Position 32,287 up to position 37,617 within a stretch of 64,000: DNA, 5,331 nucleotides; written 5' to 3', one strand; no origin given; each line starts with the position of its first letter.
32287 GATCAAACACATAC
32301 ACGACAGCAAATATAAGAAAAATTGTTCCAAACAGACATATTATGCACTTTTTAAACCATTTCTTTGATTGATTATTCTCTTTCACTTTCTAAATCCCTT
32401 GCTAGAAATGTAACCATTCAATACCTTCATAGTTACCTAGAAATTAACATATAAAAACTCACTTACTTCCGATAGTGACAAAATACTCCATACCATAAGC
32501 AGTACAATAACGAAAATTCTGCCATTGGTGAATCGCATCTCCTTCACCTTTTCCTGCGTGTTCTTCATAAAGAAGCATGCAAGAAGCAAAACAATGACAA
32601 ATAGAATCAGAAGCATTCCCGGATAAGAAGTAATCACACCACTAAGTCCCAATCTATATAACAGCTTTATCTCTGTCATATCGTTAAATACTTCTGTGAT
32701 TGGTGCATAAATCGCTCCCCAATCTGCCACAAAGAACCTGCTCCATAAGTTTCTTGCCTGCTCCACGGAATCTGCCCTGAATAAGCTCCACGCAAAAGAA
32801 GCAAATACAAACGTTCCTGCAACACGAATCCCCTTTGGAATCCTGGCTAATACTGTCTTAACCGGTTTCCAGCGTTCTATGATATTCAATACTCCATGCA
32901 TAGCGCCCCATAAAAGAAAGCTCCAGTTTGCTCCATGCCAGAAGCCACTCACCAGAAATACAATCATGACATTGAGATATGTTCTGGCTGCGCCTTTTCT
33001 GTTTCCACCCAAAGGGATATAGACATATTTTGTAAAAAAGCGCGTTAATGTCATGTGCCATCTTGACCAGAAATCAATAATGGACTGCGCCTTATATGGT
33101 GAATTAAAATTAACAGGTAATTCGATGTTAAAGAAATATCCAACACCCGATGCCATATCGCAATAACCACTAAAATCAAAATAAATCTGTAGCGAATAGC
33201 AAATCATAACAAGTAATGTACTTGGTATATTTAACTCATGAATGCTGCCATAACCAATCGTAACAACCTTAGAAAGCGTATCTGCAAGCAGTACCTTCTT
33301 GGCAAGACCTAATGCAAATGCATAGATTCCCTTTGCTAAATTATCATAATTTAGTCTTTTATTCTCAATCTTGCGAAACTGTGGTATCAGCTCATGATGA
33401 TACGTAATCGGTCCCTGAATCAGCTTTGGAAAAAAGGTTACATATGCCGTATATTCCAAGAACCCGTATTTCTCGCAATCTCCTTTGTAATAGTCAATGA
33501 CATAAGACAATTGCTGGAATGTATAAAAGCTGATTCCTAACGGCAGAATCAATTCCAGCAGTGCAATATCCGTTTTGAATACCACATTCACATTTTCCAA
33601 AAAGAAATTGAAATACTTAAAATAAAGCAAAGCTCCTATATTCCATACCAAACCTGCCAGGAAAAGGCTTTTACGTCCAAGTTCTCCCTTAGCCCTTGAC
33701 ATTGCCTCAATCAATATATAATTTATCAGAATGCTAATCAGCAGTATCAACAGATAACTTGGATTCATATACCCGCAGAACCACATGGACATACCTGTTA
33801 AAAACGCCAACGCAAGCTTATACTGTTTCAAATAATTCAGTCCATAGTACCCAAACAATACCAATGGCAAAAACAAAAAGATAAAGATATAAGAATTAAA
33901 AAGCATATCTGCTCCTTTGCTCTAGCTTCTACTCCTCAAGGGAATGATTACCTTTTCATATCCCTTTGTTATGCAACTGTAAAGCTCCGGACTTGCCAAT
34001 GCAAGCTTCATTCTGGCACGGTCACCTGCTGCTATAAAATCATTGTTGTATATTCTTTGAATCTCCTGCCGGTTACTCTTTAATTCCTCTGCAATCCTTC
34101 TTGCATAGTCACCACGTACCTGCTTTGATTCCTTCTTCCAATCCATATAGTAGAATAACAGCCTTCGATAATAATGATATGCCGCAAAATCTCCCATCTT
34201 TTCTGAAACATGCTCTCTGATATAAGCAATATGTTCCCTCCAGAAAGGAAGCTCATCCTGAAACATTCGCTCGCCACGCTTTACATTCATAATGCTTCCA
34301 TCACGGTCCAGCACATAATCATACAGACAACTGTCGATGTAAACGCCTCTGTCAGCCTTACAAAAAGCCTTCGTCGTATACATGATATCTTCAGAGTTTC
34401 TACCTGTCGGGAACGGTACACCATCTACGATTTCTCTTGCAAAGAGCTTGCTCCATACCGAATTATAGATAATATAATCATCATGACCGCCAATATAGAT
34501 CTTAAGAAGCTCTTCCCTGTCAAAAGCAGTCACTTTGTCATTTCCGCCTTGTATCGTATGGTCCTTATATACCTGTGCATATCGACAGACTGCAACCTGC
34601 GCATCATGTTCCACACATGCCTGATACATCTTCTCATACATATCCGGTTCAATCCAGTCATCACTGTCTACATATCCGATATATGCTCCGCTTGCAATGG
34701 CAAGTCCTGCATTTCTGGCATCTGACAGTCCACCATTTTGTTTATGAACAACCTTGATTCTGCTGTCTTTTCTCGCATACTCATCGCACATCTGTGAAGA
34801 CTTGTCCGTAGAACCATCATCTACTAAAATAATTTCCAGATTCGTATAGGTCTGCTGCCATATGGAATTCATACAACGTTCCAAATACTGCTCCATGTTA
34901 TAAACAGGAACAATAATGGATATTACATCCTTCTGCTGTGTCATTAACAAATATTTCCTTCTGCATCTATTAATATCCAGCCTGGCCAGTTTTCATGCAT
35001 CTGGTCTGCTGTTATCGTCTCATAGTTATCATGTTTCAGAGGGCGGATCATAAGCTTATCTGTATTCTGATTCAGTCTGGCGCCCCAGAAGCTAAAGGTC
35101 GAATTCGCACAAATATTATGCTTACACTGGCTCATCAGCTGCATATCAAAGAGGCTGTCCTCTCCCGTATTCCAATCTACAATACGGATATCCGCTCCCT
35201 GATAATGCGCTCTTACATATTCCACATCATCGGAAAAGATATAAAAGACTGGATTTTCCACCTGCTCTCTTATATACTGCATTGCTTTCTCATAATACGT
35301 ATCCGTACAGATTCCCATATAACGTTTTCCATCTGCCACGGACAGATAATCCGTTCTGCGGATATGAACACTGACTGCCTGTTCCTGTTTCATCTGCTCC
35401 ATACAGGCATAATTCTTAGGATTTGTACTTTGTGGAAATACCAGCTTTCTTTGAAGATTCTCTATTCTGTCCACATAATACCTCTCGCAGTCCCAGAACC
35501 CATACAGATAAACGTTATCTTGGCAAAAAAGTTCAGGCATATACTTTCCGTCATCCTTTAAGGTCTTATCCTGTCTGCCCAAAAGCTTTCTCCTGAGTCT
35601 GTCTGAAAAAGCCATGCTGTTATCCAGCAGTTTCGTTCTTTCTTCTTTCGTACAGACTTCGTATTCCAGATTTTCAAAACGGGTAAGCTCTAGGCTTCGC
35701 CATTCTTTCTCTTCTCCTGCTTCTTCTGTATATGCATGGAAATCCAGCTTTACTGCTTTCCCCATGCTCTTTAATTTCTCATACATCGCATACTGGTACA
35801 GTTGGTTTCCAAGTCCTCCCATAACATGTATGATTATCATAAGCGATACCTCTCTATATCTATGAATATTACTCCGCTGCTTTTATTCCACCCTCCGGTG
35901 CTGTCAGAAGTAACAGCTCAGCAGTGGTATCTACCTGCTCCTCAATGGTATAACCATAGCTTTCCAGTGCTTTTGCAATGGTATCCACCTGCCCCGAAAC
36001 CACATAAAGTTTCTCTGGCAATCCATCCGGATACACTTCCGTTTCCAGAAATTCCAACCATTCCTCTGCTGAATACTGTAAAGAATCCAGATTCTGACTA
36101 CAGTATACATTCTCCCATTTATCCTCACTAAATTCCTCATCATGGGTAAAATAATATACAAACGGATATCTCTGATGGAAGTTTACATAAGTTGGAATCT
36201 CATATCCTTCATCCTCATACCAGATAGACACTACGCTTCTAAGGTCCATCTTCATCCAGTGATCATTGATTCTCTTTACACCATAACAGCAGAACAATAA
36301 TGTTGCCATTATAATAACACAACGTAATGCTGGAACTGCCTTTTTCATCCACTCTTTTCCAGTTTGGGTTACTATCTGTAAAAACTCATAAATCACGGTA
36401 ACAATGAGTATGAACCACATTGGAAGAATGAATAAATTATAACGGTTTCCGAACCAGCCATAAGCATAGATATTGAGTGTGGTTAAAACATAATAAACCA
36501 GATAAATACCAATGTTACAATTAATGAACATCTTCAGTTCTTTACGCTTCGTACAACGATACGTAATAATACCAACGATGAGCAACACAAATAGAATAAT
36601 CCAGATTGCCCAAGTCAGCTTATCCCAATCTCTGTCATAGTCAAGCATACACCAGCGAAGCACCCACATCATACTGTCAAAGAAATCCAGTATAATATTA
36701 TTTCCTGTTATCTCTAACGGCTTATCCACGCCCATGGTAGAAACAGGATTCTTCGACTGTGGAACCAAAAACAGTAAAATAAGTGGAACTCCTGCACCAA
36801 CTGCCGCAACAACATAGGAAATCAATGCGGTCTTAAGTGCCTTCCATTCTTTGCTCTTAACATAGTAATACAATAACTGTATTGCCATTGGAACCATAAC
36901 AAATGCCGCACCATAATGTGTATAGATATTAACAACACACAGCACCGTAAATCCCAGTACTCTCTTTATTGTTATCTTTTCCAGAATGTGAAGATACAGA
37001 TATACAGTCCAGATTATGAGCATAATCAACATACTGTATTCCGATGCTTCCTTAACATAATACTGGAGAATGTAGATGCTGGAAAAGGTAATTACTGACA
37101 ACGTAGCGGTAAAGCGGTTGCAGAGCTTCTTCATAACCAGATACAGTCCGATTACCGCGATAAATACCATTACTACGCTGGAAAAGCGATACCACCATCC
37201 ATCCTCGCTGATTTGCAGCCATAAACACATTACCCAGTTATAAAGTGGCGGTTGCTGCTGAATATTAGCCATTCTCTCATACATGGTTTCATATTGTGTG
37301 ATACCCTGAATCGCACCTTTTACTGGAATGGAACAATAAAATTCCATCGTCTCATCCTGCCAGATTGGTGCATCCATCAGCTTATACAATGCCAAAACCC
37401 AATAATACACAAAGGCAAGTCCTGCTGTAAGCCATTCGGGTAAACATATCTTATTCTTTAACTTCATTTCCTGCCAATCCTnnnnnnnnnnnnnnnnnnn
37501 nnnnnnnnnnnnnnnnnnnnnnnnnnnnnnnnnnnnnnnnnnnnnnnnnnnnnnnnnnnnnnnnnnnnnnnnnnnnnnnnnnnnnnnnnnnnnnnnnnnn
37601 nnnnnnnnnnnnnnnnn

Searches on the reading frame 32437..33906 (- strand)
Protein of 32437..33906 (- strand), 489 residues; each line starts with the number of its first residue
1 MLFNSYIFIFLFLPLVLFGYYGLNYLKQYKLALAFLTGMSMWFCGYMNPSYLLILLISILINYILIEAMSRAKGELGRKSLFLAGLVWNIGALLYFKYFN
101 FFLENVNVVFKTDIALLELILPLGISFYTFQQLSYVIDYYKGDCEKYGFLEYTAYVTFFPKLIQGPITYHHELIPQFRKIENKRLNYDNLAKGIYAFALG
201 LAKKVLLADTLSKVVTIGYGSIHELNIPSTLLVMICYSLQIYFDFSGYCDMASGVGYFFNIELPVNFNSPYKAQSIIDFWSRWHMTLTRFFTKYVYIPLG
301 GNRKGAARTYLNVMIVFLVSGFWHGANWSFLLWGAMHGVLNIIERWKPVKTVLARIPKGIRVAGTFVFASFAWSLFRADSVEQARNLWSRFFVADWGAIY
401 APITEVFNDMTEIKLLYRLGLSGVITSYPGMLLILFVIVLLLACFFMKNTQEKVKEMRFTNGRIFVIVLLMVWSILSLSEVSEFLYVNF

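Call 6: search_protein_families(library=pfam, proteins=[window:32437-33906:-], max_evalue=0.00001)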
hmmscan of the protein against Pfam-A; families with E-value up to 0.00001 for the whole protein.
window:32437-33906:- (489 aa): 2 families
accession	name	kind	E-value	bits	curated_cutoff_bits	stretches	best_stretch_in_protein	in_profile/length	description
PF03062.24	MBOAT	-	8.3e-33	114.5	27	1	145-340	77-290/337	MBOAT, membrane-bound O-acyltransferase family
PF13813.11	MBOAT_2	-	4.3e-11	43.4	25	1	264-326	2-66/85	Membrane bound O-acyl transferase family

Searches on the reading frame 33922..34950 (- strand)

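Call 6: search_protein_families(library=pfam, proteins=[window:33922-34950:-], max_evalue=0.00001)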
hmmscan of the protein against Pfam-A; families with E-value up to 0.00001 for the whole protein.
window:33922-34950:- (342 aa): 3 families
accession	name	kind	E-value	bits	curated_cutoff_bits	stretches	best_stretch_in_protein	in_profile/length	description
PF00535.33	Glycos_transf_2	-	3.3e-39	134.9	23.3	1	11-133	1-124/168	Glycosyl transferase family 2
PF10111.15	Glyco_tranf_2_2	-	1.6e-11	44.6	27.3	1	11-110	1-104/276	Glycosyltransferase like family 2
PF13641.12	Glyco_tranf_2_3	-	1.6e-09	38.5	27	1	10-120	3-117/230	Glycosyltransferase like family 2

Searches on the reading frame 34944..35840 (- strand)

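Call 6: search_protein_families(library=pfam, proteins=[window:34944-35840:-], max_evalue=0.00001)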
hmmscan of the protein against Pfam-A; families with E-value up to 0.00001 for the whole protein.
window:34944-35840:- (298 aa): 1 family
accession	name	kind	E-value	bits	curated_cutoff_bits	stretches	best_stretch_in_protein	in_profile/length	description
PF01531.22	Glyco_transf_11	-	1.6e-27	96.9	23.9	1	103-286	117-295/298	Glycosyl transferase family 11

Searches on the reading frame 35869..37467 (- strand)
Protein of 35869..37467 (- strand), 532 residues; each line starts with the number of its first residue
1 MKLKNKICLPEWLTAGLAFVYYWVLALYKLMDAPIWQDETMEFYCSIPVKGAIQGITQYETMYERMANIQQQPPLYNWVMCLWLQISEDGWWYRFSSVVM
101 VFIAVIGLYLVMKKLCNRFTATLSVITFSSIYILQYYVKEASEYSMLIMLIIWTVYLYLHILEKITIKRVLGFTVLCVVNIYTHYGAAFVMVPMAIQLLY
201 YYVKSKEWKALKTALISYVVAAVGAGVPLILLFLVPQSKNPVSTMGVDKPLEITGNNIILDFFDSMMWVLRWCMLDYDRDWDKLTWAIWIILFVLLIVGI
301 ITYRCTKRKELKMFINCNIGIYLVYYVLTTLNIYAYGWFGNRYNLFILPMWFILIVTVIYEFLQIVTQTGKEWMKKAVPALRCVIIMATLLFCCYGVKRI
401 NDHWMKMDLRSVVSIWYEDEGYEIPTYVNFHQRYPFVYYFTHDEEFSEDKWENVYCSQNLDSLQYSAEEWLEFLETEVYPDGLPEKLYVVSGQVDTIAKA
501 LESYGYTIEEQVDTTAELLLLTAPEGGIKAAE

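Call 6: search_protein_families(library=pfam, proteins=[window:35869-37467:-], max_evalue=0.00001)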
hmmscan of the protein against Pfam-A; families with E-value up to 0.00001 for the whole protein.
window:35869-37467:- (532 aa): 1 family
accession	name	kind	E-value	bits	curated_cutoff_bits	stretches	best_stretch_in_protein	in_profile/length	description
PF13231.12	PMT_2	-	2.4e-11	44.6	26.1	1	72-221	2-148/160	Dolichyl-phosphate-mannose-protein mannosyltransferase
